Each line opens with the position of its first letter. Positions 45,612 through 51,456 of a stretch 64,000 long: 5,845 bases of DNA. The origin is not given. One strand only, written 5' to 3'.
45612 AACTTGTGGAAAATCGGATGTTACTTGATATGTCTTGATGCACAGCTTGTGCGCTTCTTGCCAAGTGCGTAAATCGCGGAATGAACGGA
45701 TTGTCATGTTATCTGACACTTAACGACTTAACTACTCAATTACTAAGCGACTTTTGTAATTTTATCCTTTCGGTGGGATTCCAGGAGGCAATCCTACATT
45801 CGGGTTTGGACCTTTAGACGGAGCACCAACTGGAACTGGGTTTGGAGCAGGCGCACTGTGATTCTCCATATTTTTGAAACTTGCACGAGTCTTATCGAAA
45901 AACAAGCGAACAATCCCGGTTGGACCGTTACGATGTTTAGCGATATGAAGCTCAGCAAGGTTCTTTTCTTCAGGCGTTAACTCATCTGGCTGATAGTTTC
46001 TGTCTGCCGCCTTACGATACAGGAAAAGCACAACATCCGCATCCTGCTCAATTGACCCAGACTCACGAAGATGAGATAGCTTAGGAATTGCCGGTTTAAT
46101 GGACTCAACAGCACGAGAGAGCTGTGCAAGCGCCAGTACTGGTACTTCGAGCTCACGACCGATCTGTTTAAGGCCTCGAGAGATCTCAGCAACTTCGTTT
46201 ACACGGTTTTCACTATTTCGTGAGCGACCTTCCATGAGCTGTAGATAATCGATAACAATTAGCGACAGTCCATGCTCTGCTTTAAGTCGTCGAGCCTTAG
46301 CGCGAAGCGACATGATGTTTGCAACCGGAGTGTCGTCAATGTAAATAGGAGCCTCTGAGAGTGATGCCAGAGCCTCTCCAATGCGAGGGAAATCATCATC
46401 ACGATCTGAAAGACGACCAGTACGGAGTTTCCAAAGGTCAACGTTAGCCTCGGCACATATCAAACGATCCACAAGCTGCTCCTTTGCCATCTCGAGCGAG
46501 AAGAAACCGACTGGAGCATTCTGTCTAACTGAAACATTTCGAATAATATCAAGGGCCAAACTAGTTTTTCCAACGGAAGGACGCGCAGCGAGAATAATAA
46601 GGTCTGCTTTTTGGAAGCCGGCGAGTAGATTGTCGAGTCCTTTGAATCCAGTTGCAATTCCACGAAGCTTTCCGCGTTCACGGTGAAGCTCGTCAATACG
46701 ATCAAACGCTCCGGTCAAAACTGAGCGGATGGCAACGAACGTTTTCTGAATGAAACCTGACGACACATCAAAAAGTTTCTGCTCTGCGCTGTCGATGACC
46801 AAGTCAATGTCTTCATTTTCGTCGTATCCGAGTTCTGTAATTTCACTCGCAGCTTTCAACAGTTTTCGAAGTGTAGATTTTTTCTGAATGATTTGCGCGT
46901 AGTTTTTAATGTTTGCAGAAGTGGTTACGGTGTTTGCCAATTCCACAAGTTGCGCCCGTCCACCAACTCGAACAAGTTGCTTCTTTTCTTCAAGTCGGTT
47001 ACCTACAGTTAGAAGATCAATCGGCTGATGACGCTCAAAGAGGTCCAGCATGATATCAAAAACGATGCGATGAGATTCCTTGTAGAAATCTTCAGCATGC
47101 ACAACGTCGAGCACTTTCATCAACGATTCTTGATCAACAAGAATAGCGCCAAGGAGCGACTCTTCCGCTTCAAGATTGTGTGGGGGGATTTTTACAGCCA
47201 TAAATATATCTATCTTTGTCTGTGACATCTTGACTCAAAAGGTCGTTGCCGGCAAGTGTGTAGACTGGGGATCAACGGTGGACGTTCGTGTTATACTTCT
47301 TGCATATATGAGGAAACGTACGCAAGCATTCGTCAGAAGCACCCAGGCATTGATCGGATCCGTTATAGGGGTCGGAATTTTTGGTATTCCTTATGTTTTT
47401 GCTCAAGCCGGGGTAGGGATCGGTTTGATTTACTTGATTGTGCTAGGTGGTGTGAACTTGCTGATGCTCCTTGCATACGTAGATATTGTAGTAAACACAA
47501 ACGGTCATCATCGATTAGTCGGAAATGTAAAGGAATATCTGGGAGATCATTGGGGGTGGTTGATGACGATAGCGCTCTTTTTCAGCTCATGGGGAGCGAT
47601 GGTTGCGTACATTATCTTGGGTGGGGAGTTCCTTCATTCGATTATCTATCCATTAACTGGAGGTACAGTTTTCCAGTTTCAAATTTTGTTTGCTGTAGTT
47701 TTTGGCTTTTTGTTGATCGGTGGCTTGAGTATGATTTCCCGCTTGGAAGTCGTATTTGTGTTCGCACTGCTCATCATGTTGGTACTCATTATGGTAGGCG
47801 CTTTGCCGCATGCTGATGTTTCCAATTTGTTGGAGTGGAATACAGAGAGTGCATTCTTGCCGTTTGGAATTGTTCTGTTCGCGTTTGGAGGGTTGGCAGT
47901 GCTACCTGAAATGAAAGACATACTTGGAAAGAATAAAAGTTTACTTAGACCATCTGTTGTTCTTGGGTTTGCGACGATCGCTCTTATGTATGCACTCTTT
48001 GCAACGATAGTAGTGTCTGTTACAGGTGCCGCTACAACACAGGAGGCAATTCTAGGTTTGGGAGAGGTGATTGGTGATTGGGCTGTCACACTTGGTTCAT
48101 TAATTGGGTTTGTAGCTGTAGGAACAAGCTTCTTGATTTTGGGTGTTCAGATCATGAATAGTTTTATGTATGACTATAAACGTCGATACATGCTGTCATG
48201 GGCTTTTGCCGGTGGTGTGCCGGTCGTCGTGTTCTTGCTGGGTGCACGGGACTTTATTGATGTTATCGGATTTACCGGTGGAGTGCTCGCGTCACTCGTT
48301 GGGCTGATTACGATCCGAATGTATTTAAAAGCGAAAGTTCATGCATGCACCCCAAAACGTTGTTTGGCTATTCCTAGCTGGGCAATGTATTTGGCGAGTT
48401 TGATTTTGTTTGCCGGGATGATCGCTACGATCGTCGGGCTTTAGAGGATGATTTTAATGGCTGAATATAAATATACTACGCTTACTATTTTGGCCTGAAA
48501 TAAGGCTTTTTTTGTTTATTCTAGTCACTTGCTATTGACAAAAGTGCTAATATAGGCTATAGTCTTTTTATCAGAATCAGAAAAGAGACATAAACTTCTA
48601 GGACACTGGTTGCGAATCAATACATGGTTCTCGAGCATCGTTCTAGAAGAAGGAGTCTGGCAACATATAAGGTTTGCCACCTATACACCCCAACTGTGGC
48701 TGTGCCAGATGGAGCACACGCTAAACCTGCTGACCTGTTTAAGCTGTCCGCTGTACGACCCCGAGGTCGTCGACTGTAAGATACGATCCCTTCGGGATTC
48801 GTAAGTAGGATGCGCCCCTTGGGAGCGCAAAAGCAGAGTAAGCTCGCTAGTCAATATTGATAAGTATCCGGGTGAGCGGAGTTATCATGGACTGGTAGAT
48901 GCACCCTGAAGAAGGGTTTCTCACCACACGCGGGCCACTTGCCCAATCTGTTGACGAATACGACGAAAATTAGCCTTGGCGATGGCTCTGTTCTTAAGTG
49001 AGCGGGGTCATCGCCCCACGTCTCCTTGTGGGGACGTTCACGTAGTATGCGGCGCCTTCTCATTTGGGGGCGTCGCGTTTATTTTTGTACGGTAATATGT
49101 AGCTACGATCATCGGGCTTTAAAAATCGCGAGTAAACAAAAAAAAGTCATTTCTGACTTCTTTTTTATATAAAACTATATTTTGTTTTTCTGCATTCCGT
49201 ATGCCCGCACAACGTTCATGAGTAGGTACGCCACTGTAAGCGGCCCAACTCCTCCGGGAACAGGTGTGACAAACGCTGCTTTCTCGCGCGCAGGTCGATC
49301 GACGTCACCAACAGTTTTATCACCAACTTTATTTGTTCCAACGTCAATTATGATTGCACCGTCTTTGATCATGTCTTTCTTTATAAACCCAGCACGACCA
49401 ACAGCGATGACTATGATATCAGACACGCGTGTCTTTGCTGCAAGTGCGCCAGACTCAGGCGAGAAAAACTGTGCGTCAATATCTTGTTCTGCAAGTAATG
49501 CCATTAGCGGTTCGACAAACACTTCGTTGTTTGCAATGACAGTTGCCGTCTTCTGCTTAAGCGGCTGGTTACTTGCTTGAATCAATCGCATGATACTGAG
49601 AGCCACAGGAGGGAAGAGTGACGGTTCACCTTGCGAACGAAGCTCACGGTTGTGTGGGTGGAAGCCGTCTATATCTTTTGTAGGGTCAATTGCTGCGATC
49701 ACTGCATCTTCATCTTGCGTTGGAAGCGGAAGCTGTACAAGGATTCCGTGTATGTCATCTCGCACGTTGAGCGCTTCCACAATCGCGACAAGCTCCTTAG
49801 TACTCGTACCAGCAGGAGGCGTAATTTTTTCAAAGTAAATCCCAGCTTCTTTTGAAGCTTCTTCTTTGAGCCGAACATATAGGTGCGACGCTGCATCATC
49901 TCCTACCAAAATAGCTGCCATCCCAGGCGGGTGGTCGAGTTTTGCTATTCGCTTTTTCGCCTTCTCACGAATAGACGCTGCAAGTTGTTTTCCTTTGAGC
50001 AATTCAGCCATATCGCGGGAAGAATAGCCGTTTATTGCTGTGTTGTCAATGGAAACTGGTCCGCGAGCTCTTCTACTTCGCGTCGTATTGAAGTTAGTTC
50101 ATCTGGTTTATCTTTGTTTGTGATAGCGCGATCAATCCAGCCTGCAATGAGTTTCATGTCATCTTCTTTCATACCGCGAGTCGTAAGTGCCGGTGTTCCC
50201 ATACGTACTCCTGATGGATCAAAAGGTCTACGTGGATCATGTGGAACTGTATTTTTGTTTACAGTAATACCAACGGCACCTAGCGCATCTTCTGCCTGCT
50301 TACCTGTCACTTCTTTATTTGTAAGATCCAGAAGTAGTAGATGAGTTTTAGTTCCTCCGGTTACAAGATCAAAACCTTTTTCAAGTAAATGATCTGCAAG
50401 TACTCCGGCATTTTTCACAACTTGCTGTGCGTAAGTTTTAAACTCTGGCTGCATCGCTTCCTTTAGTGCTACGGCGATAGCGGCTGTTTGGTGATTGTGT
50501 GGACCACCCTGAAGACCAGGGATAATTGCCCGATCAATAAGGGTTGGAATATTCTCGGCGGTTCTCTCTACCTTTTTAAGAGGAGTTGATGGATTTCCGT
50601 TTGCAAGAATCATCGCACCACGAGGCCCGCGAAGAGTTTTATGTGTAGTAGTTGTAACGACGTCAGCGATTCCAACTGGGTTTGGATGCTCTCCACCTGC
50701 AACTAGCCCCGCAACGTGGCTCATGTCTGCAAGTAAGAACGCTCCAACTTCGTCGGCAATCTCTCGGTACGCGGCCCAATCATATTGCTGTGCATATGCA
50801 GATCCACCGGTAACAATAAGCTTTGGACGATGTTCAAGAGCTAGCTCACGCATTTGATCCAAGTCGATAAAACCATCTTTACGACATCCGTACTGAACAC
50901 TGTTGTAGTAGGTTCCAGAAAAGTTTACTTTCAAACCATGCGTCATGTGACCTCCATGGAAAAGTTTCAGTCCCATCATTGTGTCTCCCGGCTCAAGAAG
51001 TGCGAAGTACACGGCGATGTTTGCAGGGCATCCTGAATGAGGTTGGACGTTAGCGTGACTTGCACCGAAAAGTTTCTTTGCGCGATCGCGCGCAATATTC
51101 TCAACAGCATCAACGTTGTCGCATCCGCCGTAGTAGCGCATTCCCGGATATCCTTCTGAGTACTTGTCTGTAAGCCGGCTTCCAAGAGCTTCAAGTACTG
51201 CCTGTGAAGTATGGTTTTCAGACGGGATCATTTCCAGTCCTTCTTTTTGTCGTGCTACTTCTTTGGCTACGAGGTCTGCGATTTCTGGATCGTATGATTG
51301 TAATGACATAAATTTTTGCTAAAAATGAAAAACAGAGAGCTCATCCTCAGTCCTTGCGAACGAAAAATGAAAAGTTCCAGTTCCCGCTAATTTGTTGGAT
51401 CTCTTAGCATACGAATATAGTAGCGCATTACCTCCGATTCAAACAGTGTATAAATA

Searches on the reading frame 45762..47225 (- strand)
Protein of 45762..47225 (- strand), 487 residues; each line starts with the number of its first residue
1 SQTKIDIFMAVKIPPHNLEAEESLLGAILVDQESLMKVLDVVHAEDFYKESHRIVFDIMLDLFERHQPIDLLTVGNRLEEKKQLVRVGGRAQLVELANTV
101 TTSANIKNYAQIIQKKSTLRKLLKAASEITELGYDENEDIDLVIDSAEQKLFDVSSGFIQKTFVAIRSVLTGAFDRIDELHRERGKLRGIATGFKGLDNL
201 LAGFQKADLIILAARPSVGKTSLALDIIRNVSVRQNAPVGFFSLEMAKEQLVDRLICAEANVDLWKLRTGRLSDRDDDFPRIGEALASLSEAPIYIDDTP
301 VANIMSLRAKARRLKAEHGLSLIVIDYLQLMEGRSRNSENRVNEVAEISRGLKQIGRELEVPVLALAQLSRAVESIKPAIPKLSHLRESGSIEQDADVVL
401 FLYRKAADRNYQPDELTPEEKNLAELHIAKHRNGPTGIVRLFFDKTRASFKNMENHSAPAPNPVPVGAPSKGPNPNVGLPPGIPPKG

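Call 37: search_protein_families(library=pfam, proteins=[window:45762-47225:-], max_evalue=0.00001)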
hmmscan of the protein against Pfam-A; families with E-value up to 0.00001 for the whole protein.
window:45762-47225:- (487 aa): 3 families
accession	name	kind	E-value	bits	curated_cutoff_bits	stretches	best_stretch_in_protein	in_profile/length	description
PF03796.21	DnaB_C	-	4e-98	328.3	27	1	189-452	1-255/255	DnaB-like helicase C terminal domain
PF00772.26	DnaB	-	1.1e-33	115.8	23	1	14-114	2-102/103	DnaB-like helicase N terminal domain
PF13481.12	AAA_25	-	1.5e-12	48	27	1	194-369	19-190/195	AAA domain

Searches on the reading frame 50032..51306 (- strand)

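Call 37: search_protein_families(library=pfam, proteins=[window:50032-51306:-], max_evalue=0.00001)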
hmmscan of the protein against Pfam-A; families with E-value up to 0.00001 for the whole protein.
window:50032-51306:- (424 aa): 2 families
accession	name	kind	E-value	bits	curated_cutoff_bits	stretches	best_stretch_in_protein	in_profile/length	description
PF00464.25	SHMT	-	2e-165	550.7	27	1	2-391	1-399/399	Serine hydroxymethyltransferase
PF00155.27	Aminotran_1_2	-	1.5e-06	28.1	19.7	1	75-378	50-353/361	Aminotransferase class I and II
